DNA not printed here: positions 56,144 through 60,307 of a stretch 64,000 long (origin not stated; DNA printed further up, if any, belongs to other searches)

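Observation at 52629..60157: Four secreted, TM-less coiled-coil proteins occupy the VirB5/VirB6 slot; three share the mature N-terminus 'FL...'; no VirB6 is visible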

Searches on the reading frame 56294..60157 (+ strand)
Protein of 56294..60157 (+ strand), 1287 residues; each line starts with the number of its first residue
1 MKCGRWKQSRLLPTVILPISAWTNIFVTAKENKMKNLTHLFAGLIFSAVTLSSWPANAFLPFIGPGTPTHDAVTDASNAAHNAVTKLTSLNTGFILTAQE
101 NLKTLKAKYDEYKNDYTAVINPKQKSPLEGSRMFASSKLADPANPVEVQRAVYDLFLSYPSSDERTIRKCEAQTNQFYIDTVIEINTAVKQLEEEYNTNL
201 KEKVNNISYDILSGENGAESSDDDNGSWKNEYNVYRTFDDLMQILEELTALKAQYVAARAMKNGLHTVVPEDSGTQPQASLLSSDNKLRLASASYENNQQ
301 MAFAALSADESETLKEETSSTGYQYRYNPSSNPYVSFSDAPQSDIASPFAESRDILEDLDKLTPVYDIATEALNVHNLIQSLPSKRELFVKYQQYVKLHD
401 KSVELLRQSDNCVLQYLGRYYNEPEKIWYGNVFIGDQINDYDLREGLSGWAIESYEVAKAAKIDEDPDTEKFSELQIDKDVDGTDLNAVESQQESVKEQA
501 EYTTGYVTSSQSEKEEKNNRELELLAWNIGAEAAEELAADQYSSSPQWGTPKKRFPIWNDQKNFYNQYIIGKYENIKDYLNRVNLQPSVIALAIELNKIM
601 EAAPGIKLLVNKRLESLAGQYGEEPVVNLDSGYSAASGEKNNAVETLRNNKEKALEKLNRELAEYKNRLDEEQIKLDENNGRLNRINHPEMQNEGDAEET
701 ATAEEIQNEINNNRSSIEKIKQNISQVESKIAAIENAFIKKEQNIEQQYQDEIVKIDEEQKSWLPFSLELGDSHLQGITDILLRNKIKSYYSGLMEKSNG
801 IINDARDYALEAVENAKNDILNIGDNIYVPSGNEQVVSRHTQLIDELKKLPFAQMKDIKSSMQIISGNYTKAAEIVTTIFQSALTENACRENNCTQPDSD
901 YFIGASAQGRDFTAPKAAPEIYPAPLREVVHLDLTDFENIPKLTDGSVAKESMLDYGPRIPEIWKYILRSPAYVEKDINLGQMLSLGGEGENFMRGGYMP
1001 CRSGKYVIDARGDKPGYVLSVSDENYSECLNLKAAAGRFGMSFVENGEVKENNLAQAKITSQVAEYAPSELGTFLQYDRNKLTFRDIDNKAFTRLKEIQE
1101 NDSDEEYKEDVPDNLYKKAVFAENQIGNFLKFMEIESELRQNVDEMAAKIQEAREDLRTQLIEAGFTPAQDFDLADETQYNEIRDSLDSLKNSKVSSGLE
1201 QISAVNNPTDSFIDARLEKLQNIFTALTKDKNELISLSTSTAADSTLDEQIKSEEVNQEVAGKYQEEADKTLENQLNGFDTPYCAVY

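Call 4: search_protein_families(library=pfam, proteins=[window:56294-60157:+], max_evalue=0.1)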
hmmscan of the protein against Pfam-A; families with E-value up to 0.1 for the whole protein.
window:56294-60157:+ (1287 aa): 1 family
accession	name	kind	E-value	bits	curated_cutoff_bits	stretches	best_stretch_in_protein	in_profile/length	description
PF02664.20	LuxS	-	0.058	13.6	27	0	996-1062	76-142/154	S-Ribosylhomocysteinase (LuxS)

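Call 9: search_protein_families(library=ncbifam, proteins=[window:56294-60157:+], max_evalue=0.1)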
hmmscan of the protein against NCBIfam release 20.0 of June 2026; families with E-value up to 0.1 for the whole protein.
window:56294-60157:+ (1287 aa): 1 family
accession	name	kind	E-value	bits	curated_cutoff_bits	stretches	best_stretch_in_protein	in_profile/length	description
NF045487.1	ASRP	equivalog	0.0026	16.5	300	1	650-759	139-250/593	archaea-specific SMC-related protein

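Call 15: find_homologous_proteins(query=window:56393-60157:+, max_evalue=0.001)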
Query window:56393-60157:+ (1254 aa): 25 proteins with E <= 0.001 among 8000 candidates.
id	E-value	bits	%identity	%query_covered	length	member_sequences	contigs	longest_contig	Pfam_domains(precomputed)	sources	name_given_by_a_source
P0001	0.0e+0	2769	100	100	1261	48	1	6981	-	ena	-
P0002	0.0e+0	1198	47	100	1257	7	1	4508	-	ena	-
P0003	0.0e+0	1160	46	100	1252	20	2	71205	-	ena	-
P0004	0.0e+0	1154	46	100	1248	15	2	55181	-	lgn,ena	-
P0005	0.0e+0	1141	45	100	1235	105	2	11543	-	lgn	-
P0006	0.0e+0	1139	46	100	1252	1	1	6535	-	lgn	-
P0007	0.0e+0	1119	45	100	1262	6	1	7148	-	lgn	-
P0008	0.0e+0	1101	45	99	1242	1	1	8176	-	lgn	-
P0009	0.0e+0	1098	44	100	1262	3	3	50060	-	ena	-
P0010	0.0e+0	1081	43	100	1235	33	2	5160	-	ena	-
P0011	0.0e+0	1049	42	100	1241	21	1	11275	-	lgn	-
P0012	0.0e+0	1038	42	99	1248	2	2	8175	-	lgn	-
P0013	4.2e-296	1004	41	100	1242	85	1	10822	-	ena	-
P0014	1.9e-295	1001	42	100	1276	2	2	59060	-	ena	-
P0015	7.9e-294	996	40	98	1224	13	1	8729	-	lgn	-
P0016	1.5e-287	975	40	100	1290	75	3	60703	-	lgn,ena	-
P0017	1.4e-227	777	35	47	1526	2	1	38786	-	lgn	-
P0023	1.3e-219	750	33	100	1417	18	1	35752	-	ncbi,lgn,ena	-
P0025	2.6e-91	325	27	91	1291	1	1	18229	-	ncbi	-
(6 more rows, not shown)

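Call 16: find_encoding_contigs(protein=P0025, flank=10000, max_places=3)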
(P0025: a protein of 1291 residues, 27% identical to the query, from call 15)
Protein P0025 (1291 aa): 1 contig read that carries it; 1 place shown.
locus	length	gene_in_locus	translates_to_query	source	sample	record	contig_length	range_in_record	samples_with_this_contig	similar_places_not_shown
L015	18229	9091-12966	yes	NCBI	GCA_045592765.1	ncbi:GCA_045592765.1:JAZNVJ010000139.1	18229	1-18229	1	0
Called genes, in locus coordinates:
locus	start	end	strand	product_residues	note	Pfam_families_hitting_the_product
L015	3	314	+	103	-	?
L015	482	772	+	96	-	-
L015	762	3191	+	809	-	PF03135:CagE_TrbE_VirB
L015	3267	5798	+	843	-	-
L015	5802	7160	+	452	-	-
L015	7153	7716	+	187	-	-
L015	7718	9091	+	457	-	-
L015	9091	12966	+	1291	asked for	-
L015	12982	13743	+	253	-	PF04335:VirB8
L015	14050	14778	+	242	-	PF04335:VirB8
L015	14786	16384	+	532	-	PF03524:CagX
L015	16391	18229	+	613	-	?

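Call 17: find_encoding_contigs(protein=P0023, flank=10000, max_places=3)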
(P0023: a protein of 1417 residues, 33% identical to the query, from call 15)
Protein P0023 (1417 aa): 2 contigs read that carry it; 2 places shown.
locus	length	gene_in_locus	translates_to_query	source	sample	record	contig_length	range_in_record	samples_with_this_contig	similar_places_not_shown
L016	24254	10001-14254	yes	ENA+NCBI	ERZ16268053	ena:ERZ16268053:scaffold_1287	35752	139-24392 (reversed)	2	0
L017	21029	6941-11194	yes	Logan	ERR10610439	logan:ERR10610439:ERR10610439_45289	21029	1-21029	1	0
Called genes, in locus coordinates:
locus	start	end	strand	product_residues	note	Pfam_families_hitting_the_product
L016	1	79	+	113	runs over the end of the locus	PF04956:TrbC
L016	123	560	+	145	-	PF04956:TrbC (weak)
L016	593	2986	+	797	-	-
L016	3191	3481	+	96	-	-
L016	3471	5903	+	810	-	PF27097:VirB4_TrbE_N (weak), PF03135:CagE_TrbE_VirB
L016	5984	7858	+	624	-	-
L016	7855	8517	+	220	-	-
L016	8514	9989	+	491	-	-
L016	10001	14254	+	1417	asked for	-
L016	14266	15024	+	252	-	PF04335:VirB8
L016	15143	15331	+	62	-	-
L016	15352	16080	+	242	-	PF04335:VirB8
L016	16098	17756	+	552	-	PF05036:SPOR (faint), PF03524:CagX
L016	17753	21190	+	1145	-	-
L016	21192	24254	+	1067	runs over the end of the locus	?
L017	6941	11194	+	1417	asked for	-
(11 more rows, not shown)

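Call 19: find_encoding_contigs(protein=P0003, flank=10000, max_places=2)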
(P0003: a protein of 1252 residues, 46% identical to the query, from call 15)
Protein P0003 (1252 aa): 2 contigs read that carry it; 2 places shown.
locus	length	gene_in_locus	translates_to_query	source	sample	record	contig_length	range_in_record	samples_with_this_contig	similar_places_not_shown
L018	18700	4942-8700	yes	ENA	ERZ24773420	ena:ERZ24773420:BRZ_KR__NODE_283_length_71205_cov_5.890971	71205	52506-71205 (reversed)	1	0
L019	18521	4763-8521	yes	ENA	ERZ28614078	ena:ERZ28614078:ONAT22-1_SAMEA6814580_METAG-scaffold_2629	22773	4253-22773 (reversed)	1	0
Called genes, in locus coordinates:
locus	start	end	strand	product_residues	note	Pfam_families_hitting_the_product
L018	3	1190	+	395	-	?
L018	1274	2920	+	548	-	-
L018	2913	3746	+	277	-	-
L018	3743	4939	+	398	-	-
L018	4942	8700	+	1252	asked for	-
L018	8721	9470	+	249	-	PF04335:VirB8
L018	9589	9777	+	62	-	-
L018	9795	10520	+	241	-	PF04335:VirB8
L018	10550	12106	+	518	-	PF03524:CagX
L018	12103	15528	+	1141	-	-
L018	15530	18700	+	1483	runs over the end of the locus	PF12396:DUF3659 (faint), PF21784:Bflower (faint), PF21785:Bflower_2, PF03743:TrbI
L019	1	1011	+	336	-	?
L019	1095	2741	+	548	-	-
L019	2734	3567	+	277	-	-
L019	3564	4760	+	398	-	-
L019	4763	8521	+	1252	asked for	-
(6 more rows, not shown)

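Call 20: find_encoding_contigs(protein=P0016, flank=10000, max_places=2)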
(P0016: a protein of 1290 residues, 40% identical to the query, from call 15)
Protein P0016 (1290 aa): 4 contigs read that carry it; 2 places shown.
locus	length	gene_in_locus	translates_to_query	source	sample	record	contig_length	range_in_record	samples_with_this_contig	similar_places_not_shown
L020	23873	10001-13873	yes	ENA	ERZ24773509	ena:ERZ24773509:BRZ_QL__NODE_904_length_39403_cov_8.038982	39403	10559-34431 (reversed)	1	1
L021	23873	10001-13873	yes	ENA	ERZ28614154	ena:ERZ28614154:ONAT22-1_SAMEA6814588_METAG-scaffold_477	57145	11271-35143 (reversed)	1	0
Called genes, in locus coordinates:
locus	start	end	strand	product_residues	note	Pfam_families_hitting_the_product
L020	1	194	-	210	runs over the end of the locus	PF10671:TcpQ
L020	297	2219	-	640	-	-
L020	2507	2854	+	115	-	PF04956:TrbC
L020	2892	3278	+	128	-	PF04956:TrbC (weak)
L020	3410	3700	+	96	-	-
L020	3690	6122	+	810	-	PF27097:VirB4_TrbE_N (faint), PF03135:CagE_TrbE_VirB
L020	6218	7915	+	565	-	-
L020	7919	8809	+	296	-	-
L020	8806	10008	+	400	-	-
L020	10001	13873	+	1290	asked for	-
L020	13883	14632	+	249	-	PF04335:VirB8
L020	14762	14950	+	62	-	-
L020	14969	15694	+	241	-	PF04335:VirB8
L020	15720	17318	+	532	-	PF03524:CagX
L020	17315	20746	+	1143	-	-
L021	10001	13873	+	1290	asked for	-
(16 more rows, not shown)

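Call 21: find_encoding_contigs(protein=P0017, flank=10000, max_places=2)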
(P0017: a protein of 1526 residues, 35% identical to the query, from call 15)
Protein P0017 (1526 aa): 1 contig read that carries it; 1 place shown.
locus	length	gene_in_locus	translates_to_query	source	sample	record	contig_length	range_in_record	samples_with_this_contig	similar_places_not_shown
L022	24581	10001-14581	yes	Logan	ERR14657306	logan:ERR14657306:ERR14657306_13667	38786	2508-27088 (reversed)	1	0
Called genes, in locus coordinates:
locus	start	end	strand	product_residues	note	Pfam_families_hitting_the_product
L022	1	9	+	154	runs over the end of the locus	PF04956:TrbC (weak)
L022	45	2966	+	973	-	-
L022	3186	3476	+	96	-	-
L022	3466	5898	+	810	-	PF27097:VirB4_TrbE_N (weak), PF03135:CagE_TrbE_VirB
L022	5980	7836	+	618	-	-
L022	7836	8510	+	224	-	-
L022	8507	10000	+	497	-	-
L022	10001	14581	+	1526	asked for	-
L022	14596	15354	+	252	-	PF04335:VirB8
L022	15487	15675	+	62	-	-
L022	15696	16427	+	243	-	PF04335:VirB8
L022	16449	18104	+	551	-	PF03524:CagX, PF05036:SPOR (weak)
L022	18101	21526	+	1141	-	-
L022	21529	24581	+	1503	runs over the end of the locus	PF12396:DUF3659 (faint), PF21784:Bflower (faint), PF21785:Bflower_2, PF03743:TrbI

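Call 32: search_protein_families(library=pfam, proteins=[L015:3267-5798:+, L016:5984-7858:+, L018:1274-2920:+], max_evalue=1)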
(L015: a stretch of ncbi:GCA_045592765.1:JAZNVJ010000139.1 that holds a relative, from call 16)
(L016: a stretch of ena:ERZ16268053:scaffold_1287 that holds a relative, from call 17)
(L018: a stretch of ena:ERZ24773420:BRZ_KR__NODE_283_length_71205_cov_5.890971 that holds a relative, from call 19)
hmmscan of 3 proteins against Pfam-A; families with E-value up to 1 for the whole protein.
L015:3267-5798:+ (843 aa): 5 families
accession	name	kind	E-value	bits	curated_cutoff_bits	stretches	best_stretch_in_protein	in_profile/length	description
PF16677.11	GP3_package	-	0.0029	18.2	29.4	1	35-116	8-89/105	DNA-packaging protein gp3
PF11932.13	DUF3450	-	0.014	15.2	32.6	1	58-150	19-111/241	Protein of unknown function (DUF3450)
PF12116.14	SpoIIID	-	0.076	13.6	27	1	53-128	12-80/82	Stage III sporulation protein D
PF11348.13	DUF3150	-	0.23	11.2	24.9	1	86-199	81-191/257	Protein of unknown function (DUF3150)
PF01863.23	YgjP-like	-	0.41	11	26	0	65-181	14-127/207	YgjP-like, metallopeptidase domain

L016:5984-7858:+ (624 aa): 6 families
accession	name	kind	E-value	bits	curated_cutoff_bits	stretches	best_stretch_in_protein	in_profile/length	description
PF13851.11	GAS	-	0.00028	20.8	32.3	1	80-158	60-138/200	Growth-arrest specific micro-tubule binding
PF01923.23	Cob_adeno_trans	-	0.0049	17.4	24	2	45-133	16-111/171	Cobalamin adenosyltransferase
PF16454.10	PI3K_P85_iSH2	-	0.0056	16.7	31.5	1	86-135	19-67/161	Phosphatidylinositol 3-kinase regulatory subunit P85 inter-SH2 domain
PF13863.11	DUF4200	-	0.015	16.1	29.7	1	63-132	38-107/119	Domain of unknown function (DUF4200)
PF00435.27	Spectrin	-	0.11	13.5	29.9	1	63-151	12-98/105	Spectrin repeat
PF14817.11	HAUS5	-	0.56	9.4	25.6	1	87-176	374-463/643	HAUS augmin-like complex subunit 5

L018:1274-2920:+ (548 aa): 12 families
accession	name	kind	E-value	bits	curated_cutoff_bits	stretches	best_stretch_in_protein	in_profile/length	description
PF13851.11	GAS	-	0.0014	18.5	32.3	2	76-153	60-137/200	Growth-arrest specific micro-tubule binding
PF06785.16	UPF0242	-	0.0028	18.2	33.5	1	81-149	81-145/194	Uncharacterised protein family (UPF0242) N-terminus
PF06810.17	Phage_scaffold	-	0.005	17.3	35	1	74-160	6-87/170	Phage capsid assembly scaffolding protein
PF25764.1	KIF21A_4th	-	0.011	15.8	33.1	1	211-293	48-130/183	KIF21A-like domain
PF04822.18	Takusan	-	0.02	15.2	28.1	1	116-148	52-84/85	Takusan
PF20237.3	DUF6594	-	0.045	14.1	30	1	226-295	28-95/238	Family of unknown function (DUF6594)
PF00808.29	CBFD_NFYB_HMF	-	0.13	13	21.4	0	492-532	20-60/65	Histone-like transcription factor (CBF/NF-Y) and archaeal histone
PF06818.20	Fez1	-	0.15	13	34.4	0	219-292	82-154/199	Fez1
PF17675.6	APG6_N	-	0.23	12.3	45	1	89-143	40-95/132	Apg6 coiled-coil region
PF01025.24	GrpE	-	0.36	10.9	25.8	1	82-155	6-77/165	GrpE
PF08990.16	Docking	-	0.39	10.9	20.9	0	231-244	15-28/29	Erythronolide synthase docking domain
PF09787.14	Golgin_A5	-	0.85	9.5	31.7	0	217-297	54-137/305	Golgin subfamily A member 5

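Call 58: search_protein_families(library=pfam, proteins=[L016:7927-8517:+, L016:8589-9989:+], max_evalue=10)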
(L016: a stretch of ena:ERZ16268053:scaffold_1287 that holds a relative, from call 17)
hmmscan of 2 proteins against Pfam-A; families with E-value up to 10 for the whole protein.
L016:7927-8517:+ (196 aa): 5 families
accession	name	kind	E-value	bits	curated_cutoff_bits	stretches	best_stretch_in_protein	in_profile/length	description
PF10779.14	XhlA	-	0.0032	18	34.7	1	8-53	2-47/67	Haemolysin XhlA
PF22033.1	Lamba1_VP3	-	0.045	11.9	27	1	3-89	624-710/955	Inner capsid protein lambda-1/VP3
PF11932.13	DUF3450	-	0.19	11.4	32.6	2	6-52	47-93/241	Protein of unknown function (DUF3450)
PF13864.11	Enkurin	-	0.88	10.5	23.6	1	15-36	67-88/92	Calmodulin-binding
PF17190.9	RecG_N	-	1.2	10.3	23.1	0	22-65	2-45/89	RecG N-terminal helical domain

L016:8589-9989:+ (466 aa): 14 families
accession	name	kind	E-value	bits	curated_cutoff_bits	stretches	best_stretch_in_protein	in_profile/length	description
PF07219.19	HemY_N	-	0.019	15.5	31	1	12-73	42-103/107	HemY protein N-terminus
PF20905.2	ExsD_C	-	0.22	12.2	27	1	259-299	5-45/61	Antiactivator protein ExsD C-terminal domain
PF02601.20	Exonuc_VII_L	-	0.28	11.1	35.9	1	64-217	133-279/315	Exonuclease VII, large subunit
PF20237.3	DUF6594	-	0.45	10.8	30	1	286-376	52-139/238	Family of unknown function (DUF6594)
PF00917.32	MATH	-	0.48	11.2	21.2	1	255-361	1-83/113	MATH domain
PF14182.11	YgaB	-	0.64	10.9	27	1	160-197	34-71/77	YgaB-like protein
PF07352.17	Phage_Mu_Gam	-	0.65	10.4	28.3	2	166-210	9-53/149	Bacteriophage Mu Gam like protein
PF25600.1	TRIM_CC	-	1.4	9.2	30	1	47-129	11-93/142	TRIM protein coiled-coil region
PF18385.6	Tiam_CC_Ex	-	2.1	9.1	25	1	145-182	10-47/98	T-lymphoma invasion and metastasis CC-Ex domain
PF06103.16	DUF948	-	2.1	9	37.2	1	35-102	19-84/89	Bacterial protein of unknown function (DUF948)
PF04791.21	LMBR1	-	2.7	7.2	31.9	1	135-293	195-318/510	LMBR1-like membrane protein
PF10186.14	ATG14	-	3.3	7.1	33.2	1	110-220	27-136/347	Vacuolar sorting 38 and autophagy-related subunit 14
PF21121.2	Nup49_C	-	8.2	7.5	28.5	1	161-213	10-61/87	Nucleoporin Nup49 C-terminal helical region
PF09787.14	Golgin_A5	-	9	6.2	31.7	1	119-206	68-154/305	Golgin subfamily A member 5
